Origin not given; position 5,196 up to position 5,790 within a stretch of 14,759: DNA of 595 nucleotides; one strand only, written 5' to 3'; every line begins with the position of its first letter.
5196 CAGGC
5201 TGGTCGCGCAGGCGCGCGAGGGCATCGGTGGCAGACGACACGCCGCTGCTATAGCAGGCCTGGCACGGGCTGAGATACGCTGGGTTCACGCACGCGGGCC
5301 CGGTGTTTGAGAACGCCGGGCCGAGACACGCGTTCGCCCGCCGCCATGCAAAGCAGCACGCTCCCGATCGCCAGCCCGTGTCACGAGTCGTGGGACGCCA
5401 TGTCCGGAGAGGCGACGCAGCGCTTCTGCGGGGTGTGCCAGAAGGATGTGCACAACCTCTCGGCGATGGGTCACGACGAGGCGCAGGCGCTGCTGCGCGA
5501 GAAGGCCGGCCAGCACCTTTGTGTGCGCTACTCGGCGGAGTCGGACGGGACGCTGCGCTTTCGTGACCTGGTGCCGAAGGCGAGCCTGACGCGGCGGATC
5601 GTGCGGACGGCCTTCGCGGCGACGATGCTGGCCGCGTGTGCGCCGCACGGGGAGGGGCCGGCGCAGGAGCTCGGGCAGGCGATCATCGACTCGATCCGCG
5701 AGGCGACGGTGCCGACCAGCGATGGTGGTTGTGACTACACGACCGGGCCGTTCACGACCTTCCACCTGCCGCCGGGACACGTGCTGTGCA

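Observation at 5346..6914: Recent tandem duplication of a membrane-anchored Cys-rich (putative zinc-binding) protein with rapidly diverged Pro-rich tails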

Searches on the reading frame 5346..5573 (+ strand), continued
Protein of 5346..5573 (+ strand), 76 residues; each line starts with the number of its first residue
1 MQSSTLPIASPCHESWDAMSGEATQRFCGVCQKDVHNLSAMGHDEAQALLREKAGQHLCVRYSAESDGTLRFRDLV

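Call 50: list_cluster_members(proteins=[L041:5989-6732:+, L035:6001-6969:+, L031:6001-6633:+, L040:5980-6900:+, L024:5986-6744:+, L025:6001-6747:+, L047:5983-6744:+, L086:5995-6609:+, L082:5983-6645:+, L061:5995-6864:+])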
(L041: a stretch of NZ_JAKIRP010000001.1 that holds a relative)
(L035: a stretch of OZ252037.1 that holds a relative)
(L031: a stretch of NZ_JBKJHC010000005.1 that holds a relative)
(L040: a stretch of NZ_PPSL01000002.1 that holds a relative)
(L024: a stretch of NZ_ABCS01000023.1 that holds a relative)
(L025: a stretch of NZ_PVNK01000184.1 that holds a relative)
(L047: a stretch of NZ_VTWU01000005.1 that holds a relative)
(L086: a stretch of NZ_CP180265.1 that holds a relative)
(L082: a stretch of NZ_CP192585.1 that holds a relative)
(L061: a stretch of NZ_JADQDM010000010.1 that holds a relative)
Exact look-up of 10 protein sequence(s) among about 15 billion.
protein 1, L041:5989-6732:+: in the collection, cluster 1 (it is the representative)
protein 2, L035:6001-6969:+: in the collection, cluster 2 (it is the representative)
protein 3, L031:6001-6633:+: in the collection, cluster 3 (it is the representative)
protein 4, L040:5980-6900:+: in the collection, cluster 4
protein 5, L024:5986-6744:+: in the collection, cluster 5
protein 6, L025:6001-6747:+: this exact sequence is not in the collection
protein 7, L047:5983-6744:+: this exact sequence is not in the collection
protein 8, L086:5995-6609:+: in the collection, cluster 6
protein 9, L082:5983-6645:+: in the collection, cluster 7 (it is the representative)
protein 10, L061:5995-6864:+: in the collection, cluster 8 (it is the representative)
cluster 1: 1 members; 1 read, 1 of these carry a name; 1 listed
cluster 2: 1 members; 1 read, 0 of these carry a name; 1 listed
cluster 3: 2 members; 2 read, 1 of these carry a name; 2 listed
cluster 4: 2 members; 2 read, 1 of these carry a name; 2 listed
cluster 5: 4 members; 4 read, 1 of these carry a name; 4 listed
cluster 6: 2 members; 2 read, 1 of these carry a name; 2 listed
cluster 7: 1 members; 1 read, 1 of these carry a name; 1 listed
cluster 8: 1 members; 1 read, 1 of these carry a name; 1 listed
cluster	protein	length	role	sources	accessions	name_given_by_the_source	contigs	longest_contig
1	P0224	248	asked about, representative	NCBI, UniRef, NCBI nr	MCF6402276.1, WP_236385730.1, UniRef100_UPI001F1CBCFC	carboxypeptidase-like regulatory domain-containing protein [Chitinophaga filiformis] | carboxypeptidase-like regulatory domain-containing protein n=1 Tax=Chitinophaga ...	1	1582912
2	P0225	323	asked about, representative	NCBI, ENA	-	-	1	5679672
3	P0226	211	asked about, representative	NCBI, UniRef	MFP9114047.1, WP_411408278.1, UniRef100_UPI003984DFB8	hypothetical protein ACLI1A_08885 [Flavobacterium sp. RHBU_3] | hypothetical protein n=1 Tax=Flavobacterium sp. RHBU_3 TaxID=3391184 RepID=UPI003984DFB8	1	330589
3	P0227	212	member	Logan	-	-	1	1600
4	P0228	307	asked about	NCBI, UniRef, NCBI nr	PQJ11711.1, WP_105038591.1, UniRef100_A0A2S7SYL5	hypothetical protein CJD36_007915 [Flavipsychrobacter stenotrophus] | Carboxypeptidase-like regulatory domain-containing protein n=1 Tax=Flavipsychrobacter ... | hypothetical protein [Flavipsychrobacter stenotrophus]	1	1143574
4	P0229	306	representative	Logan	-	-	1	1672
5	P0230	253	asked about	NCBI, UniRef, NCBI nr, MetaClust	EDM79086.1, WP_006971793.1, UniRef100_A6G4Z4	hypothetical protein PPSIR1_10800 [Plesiocystis pacifica SIR-1] | Uncharacterized protein n=1 Tax=Plesiocystis pacifica SIR-1 TaxID=391625 ... | hypothetical protein [Plesiocystis pacifica]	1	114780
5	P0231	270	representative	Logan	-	-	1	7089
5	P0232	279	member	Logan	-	-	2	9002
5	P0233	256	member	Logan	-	-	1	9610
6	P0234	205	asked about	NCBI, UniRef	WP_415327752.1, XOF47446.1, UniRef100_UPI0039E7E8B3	hypothetical protein [Chryseobacterium sp. MMS23-Vi53] | hypothetical protein n=1 Tax=Chryseobacterium sp. MMS23-Vi53 TaxID=3386644 ...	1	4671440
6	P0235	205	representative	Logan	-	-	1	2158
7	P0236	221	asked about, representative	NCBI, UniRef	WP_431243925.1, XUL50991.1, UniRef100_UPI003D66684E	hypothetical protein ACQ9BO_05510 [Flavobacterium sp. P21] | hypothetical protein n=1 Tax=Flavobacterium sp. P21 TaxID=3423948 RepID=UPI003D66684E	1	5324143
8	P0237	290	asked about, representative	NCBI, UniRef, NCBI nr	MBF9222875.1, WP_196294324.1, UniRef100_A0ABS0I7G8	carboxypeptidase-like regulatory domain-containing protein [Hymenobacter ruricola] | Carboxypeptidase-like regulatory domain-containing protein n=1 Tax=Hymenobacter ruricola ...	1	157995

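Call 76: search_protein_families(library=pfam, proteins=[L024:3272-5767:+, L027:3320-5779:+, L024:6778-8028:+, L025:6980-8119:+], max_evalue=0.01)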
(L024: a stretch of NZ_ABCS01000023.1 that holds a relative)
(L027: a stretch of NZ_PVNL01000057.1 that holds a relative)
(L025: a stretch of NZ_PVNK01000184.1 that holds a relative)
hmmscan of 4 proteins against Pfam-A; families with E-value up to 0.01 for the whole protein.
L024:3272-5767:+ (832 aa): 1 family
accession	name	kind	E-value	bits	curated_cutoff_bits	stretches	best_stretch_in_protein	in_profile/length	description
PF10502.14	Peptidase_S26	-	1.1e-38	133.2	22.9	1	124-322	3-156/168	Signal peptidase, peptidase S26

L027:3320-5779:+ (820 aa): 1 family
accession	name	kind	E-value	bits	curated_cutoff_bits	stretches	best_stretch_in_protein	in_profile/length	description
PF10502.14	Peptidase_S26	-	1.5e-38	132.9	22.9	1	134-329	2-152/168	Signal peptidase, peptidase S26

L024:6778-8028:+ (417 aa): 0 families

L025:6980-8119:+ (380 aa): 0 families

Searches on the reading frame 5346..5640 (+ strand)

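Call 7: search_solved_structures(query=window:5346-5640:+, max_evalue=10)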
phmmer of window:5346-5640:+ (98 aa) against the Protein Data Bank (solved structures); distinct sequences matched with E-value up to 10: 1.
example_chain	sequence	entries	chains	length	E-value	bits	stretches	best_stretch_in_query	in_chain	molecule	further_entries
8d5v_A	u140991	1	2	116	0.23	15.2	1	10-69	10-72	Probable transcriptional regulator WhiB6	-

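Call 32: predict_structure(alignment_id=A3)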
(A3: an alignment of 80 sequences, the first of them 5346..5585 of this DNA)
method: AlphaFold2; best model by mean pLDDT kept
length: 80 residues; sequences in the alignment: 80
mean_pLDDT: 86.2   pTM: 0.73
mean pLDDT of the five models: 86.2, 77.4, 74.7, 74.5, 74.3
residues with pLDDT >= 90: 43; 70-90: 32; 50-70: 2; < 50: 3
segments of 3 or more residues with pLDDT < 50: 78-80
pLDDT, mean of each block of 10 residues (from residue 1): 79 88 92 92 93 89 89 68
secondary structure, 60 per line:
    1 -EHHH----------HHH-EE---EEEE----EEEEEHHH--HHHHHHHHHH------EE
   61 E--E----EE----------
elements in order: E25-28 E33-37 H43-52 E59-61

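Call 35: fold_search(model_id=the predicted structure, library=pdb)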
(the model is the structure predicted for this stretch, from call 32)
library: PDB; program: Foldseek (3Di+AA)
matches with E <= 10: 82; with E <= 0.001: 0
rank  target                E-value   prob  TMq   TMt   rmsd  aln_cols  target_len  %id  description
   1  2jrp_MODEL_1_A        2.2e+00  0.06  0.26  0.26  10.5        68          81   16  Solution NMR Structure of YfgJ from Salmonella typhimurium Modeled with Two Zn+2 Bound, Northeast Structural G (released 2007-07-10)
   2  4bts_A9               2.4e+00  0.08  0.20  0.17   6.2        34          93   20  THE CRYSTAL STRUCTURE OF THE EUKARYOTIC 40S RIBOSOMAL SUBUNIT IN COMPLEX WITH EIF1 AND EIF1A (released 2013-07-17)
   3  9spi_Sf               2.4e+00  0.06  0.19  0.30   8.9        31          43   19  CRYO-EM STRUCTURE OF HUMAN 80S RIBOSOME WITH A/P/E-SITE TRNA AND MRNA CONTAINING URIDINE (released 2026-01-21)
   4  9m5s                  2.7e+00  0.05  0.22  0.09   9.5        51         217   10  Crystal structure of type A chloramphenicol acetyltransferase from Staphylococcus aureus at 1.8 angstrom resolution (released 2025-08-27)
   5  3fnm_B                3.1e+00  0.03  0.25  0.13  13.2        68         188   10  Crystal structure of acivicin-inhibited gamma-glutamyltranspeptidase reveals critical roles for its C-terminus in auto (released 2009-05-19)
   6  2dbu_B                3.3e+00  0.03  0.25  0.13  11.5        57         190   18  Crystal Structure of Gamma-glutamyltranspeptidase from Escherichia coli (released 2006-04-18)
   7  2qmc_B                3.8e+00  0.03  0.25  0.13  12.5        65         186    9  Crystal Structure of Helicobacter Pylori Gamma-Glutamyltranspeptidase T380A Mutant (released 2008-02-12)
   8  9yhy_A                4.1e+00  0.02  0.20  0.04   9.1        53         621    9  DNA ligase 1 wild-type in complex with nick containing 3'-8oxodG:C captured at pre-catalytic stage (released 2025-12-31)
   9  8z63_A                4.4e+00  0.06  0.26  0.08   5.4        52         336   13  alpha-L-fucosidase from Pontiella sulfatireligans F21 (released 2025-04-23)
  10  6evj_D                5.0e+00  0.06  0.30  0.05   5.5        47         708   11  Crystal structure of bat influenza A/H17N10 polymerase with viral RNA promoter and capped RNA primer (released 2017-12-13)
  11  6evj_A                5.0e+00  0.06  0.30  0.05   5.5        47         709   11  Crystal structure of bat influenza A/H17N10 polymerase with viral RNA promoter and capped RNA primer (released 2017-12-13)
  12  8bn3_E1               5.0e+00  0.06  0.21  0.39   4.6        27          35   15  Yeast 80S, ES7s delta, eIF5A, Stm1 containing (released 2024-01-10)
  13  6y57_sh               5.0e+00  0.04  0.19  0.32   8.7        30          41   20  Structure of human ribosome in hybrid-PRE state (released 2020-04-15)
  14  2bkr_A                5.4e+00  0.03  0.24  0.11   8.6        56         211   12  NEDD8 NEDP1 complex (released 2005-09-15)
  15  9n73_OU               6.2e+00  0.06  0.17  0.22   2.0        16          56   19  SSU processome maturation and disassembly, State G (released 2025-10-29)
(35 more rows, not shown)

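Call 48: search_solved_structures(query=A3, max_evalue=10, show_alignments=2)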
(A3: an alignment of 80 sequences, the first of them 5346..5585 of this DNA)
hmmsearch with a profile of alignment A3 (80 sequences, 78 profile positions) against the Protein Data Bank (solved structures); distinct sequences matched with E-value up to 10: 9.
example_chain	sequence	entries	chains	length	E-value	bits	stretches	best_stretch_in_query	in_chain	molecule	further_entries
2eqz_A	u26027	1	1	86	0.26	14.3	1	8-27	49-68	High mobility group protein B3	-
6w1b_A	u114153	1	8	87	0.29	14.2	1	25-45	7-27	Pulmonary surfactant-associated protein B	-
6vyn_A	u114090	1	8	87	0.29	14.2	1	25-45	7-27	Pulmonary surfactant-associated protein B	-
6vzd_A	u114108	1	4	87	0.29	14.2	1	25-45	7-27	Pulmonary surfactant-associated protein B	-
7mbk_B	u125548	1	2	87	0.3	14.1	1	25-45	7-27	Pulmonary surfactant-associated protein B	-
1nkl_A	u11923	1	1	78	0.45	13.6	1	26-58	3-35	NK-LYSIN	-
9qsb_A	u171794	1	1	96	1.3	12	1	52-76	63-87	Asr1131 protein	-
8byq_W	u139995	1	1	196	1.8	11.6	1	15-53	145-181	General transcription factor IIE subunit 1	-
5gpy_A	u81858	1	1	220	2.3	11.3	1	15-53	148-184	General transcription factor IIE subunit 1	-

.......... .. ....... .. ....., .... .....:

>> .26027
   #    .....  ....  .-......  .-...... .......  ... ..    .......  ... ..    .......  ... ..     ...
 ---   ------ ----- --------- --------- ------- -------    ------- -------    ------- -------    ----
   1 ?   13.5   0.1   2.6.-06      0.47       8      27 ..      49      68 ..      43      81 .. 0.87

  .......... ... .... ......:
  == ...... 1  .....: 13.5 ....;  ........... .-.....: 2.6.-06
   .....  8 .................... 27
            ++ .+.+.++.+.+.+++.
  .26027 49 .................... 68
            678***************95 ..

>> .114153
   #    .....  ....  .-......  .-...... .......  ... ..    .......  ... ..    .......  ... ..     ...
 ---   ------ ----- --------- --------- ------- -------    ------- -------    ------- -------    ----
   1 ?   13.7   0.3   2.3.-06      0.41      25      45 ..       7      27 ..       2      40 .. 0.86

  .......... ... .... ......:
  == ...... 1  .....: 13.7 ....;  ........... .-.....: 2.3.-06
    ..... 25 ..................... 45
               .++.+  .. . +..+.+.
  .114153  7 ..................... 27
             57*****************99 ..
